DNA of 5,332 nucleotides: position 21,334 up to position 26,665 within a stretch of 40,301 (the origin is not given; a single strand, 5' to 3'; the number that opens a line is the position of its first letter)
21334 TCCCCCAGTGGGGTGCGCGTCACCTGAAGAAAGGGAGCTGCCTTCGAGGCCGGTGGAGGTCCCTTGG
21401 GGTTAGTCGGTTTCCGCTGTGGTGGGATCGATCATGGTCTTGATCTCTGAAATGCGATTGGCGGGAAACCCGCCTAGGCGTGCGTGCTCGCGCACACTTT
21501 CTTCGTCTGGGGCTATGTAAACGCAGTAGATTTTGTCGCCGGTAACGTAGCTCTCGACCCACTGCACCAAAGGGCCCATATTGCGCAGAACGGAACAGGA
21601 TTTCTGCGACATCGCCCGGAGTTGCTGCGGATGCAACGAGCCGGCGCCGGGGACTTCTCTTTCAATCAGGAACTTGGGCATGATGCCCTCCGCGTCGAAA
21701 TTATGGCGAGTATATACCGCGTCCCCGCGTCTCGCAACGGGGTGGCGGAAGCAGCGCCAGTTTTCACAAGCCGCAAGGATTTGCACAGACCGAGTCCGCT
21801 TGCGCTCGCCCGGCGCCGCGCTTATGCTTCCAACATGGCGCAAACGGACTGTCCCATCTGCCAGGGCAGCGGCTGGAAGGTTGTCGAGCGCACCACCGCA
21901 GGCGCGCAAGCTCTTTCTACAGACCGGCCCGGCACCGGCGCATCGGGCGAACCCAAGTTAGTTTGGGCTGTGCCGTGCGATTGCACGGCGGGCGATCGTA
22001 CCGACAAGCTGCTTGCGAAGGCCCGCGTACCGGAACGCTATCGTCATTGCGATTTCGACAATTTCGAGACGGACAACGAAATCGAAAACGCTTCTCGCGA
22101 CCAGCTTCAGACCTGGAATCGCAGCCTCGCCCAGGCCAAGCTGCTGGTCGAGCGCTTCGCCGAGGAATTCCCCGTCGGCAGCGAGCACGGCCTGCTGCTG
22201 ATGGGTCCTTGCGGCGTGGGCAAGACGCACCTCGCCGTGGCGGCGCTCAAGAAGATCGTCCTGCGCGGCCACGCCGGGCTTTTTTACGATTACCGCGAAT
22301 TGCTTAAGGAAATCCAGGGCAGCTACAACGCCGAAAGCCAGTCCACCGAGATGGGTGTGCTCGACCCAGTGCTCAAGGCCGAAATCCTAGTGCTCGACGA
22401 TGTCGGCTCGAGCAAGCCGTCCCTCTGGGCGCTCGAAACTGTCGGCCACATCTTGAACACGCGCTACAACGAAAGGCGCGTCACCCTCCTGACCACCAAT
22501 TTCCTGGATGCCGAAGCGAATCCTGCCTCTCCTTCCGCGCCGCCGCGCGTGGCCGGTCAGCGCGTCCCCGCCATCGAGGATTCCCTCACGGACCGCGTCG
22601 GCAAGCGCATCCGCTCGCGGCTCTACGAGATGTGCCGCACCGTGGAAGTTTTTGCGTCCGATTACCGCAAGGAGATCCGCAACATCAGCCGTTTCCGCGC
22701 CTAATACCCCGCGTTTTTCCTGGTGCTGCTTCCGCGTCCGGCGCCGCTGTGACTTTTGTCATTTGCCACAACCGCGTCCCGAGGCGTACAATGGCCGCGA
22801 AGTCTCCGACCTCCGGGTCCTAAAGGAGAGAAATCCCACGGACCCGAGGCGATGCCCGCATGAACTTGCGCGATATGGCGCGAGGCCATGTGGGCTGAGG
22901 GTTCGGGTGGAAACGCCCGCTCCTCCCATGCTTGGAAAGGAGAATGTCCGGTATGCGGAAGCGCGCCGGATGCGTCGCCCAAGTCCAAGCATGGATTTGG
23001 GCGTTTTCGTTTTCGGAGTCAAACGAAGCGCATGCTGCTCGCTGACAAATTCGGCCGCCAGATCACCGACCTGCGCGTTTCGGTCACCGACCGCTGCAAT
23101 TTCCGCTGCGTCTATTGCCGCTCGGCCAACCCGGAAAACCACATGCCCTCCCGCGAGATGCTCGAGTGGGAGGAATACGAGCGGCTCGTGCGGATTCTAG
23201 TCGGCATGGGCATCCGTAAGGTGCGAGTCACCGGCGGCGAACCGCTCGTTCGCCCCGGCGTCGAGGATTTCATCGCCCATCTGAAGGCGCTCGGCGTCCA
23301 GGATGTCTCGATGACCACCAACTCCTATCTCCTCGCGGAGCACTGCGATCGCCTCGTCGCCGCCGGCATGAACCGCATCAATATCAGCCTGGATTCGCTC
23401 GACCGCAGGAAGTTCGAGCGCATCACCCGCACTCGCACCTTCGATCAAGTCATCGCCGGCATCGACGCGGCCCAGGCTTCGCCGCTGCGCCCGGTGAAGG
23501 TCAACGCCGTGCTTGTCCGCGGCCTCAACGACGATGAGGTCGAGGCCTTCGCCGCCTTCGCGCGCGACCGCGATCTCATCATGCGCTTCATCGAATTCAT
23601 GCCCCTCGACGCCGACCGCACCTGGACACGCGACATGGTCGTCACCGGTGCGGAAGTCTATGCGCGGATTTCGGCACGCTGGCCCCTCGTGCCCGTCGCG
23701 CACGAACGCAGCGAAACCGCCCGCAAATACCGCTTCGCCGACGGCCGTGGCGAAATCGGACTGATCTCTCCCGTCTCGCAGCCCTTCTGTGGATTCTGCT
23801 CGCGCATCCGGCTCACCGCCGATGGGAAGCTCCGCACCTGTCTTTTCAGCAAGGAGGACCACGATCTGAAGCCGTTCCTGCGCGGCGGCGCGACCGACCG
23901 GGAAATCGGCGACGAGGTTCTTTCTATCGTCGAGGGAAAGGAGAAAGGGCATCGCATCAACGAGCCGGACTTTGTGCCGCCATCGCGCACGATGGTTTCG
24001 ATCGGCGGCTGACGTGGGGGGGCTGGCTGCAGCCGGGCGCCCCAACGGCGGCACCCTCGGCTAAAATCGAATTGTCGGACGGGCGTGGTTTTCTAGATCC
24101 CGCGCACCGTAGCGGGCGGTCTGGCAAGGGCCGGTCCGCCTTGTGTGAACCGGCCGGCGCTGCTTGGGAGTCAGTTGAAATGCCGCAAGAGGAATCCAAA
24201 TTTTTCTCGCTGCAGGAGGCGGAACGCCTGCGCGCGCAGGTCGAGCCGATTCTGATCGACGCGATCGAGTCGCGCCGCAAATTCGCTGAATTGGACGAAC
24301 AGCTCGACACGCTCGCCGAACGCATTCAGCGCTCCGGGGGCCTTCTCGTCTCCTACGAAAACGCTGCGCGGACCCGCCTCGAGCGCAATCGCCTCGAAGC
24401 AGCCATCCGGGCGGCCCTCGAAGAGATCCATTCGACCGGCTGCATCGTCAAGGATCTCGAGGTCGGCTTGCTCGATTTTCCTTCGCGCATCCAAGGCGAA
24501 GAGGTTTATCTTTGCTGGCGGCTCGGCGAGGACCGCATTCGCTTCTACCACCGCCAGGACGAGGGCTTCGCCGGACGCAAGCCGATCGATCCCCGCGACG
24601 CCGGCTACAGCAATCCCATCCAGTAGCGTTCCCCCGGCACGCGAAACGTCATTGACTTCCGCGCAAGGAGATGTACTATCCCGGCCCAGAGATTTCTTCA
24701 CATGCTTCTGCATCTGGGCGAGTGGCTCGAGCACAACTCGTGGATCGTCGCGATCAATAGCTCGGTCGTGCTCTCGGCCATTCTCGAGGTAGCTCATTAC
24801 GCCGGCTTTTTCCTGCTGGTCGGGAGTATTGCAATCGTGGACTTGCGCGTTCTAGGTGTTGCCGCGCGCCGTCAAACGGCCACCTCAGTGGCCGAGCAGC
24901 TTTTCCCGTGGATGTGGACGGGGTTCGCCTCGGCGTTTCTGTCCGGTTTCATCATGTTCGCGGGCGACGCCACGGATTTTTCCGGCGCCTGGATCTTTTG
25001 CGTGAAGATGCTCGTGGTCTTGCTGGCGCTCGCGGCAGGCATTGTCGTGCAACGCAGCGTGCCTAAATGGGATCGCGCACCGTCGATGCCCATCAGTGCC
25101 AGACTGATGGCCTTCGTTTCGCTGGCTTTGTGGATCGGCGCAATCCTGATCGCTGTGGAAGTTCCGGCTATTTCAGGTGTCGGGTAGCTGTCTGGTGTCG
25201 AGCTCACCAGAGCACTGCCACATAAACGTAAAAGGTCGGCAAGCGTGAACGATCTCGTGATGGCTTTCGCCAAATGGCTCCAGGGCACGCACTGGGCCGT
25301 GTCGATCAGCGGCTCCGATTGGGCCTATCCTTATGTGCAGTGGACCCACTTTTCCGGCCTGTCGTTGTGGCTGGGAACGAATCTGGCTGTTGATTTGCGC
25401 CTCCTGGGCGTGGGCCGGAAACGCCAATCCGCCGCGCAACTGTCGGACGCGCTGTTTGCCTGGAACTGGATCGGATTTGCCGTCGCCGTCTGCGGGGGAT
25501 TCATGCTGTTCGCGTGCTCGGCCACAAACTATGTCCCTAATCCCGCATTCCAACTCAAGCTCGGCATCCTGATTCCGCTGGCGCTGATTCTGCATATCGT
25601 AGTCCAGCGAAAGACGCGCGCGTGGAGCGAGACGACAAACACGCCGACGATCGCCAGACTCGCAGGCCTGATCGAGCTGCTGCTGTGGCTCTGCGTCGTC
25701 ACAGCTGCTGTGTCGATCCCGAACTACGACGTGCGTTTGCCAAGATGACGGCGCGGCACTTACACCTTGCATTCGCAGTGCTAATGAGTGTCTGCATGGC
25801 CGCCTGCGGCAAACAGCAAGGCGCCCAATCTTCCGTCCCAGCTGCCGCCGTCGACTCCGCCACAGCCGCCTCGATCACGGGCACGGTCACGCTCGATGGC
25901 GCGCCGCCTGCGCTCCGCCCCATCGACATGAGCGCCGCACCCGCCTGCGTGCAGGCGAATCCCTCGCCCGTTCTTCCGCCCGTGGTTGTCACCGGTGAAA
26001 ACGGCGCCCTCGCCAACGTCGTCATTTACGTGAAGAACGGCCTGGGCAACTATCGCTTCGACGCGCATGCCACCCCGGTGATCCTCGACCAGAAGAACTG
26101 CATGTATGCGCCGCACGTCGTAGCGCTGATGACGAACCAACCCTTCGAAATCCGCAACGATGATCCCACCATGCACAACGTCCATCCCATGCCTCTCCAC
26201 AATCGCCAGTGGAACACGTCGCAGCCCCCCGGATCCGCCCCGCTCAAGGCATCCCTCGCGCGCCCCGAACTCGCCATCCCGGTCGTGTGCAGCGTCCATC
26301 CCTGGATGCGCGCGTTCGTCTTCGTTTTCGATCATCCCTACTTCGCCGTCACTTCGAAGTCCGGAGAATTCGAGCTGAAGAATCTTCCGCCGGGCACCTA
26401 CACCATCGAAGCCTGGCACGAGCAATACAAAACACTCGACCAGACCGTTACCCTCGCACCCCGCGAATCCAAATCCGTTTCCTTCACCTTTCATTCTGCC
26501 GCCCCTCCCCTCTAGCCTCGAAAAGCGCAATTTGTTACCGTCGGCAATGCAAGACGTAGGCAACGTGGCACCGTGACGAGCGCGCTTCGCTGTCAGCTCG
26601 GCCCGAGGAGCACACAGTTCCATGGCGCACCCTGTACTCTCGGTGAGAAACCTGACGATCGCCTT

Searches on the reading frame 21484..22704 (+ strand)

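Call 10: search_protein_families(library=pfam, proteins=[window:21484-22704:+], max_evalue=0.00001)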
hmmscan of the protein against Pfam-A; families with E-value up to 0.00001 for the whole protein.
window:21484-22704:+ (406 aa): 1 family
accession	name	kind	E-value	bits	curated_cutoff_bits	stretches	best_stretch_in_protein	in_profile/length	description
PF01695.23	IstB_IS21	-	2.1e-12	47.5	24.1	1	233-339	91-193/238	IstB-like ATP binding protein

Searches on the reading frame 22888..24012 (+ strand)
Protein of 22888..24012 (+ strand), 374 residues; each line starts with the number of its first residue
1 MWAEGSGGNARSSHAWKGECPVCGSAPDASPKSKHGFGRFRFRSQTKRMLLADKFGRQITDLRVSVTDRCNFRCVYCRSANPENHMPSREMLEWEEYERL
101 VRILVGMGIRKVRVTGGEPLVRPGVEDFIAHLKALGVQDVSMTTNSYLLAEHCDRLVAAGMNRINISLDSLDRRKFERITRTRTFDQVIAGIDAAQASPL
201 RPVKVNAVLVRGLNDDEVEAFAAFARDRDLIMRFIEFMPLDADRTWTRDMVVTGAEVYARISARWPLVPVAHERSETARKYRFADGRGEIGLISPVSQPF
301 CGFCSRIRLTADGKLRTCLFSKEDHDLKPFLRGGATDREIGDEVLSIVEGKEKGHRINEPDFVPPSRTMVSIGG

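Call 10: search_protein_families(library=pfam, proteins=[window:22888-24012:+], max_evalue=0.00001)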
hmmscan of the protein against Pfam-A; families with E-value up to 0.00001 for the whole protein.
window:22888-24012:+ (374 aa): 2 families
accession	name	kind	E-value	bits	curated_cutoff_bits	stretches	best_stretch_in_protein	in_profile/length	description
PF06463.18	Mob_synth_C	-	5.6e-37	127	37.4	1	232-356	3-127/128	Molybdenum Cofactor Synthesis C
PF04055.27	Radical_SAM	-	2.6e-34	119.2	29.5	1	64-224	1-165/166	Radical SAM superfamily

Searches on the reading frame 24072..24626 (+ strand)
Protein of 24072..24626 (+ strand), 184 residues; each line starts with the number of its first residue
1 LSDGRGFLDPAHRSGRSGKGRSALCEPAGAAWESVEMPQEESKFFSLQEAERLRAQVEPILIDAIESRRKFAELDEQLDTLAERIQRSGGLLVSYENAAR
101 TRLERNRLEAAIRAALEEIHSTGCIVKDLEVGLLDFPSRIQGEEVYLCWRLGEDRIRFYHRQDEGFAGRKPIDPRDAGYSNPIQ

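Call 10: search_protein_families(library=pfam, proteins=[window:24072-24626:+], max_evalue=0.00001)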
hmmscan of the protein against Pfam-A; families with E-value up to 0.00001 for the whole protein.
window:24072-24626:+ (184 aa): 1 family
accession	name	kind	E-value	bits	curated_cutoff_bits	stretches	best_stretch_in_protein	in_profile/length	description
PF09969.14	DUF2203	-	7.4e-36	124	24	1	43-172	1-122/122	Uncharacterized conserved protein (DUF2203)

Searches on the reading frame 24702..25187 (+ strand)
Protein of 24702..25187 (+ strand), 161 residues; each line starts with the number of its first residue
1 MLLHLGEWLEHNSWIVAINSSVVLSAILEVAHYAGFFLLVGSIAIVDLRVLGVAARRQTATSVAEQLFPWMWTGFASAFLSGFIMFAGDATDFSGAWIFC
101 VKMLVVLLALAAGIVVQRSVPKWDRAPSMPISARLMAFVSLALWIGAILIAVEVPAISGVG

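Call 76: search_protein_families(library=pfam, proteins=[window:24702-25187:+], max_evalue=0.00001)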
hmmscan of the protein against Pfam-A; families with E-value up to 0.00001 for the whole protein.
window:24702-25187:+ (161 aa): 1 family
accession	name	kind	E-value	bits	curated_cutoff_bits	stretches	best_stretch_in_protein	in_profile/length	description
PF20349.3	DUF6644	-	9.7e-06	26.3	27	0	29-146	26-144/155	Family of unknown function (DUF6644)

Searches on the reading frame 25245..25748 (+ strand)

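Call 76: search_protein_families(library=pfam, proteins=[window:25245-25748:+], max_evalue=0.00001)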
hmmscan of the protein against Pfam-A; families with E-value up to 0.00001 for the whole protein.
window:25245-25748:+ (167 aa): 1 family
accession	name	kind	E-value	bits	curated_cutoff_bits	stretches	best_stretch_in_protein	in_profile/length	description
PF20349.3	DUF6644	-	1.1e-06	29.3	27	1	30-154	24-148/155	Family of unknown function (DUF6644)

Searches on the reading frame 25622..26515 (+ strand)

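Call 10: search_protein_families(library=pfam, proteins=[window:25622-26515:+], max_evalue=0.00001)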
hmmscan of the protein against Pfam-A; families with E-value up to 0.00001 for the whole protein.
window:25622-26515:+ (297 aa): 2 families
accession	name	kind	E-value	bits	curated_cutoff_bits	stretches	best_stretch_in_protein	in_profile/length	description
PF13620.12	CarboxypepD_reg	-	3.7e-10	40.4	32.3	1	232-289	18-80/82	Carboxypeptidase regulatory-like domain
PF13715.12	CarbopepD_reg_2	-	1.7e-07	31.6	32.2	1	234-292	20-78/88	CarboxypepD_reg-like domain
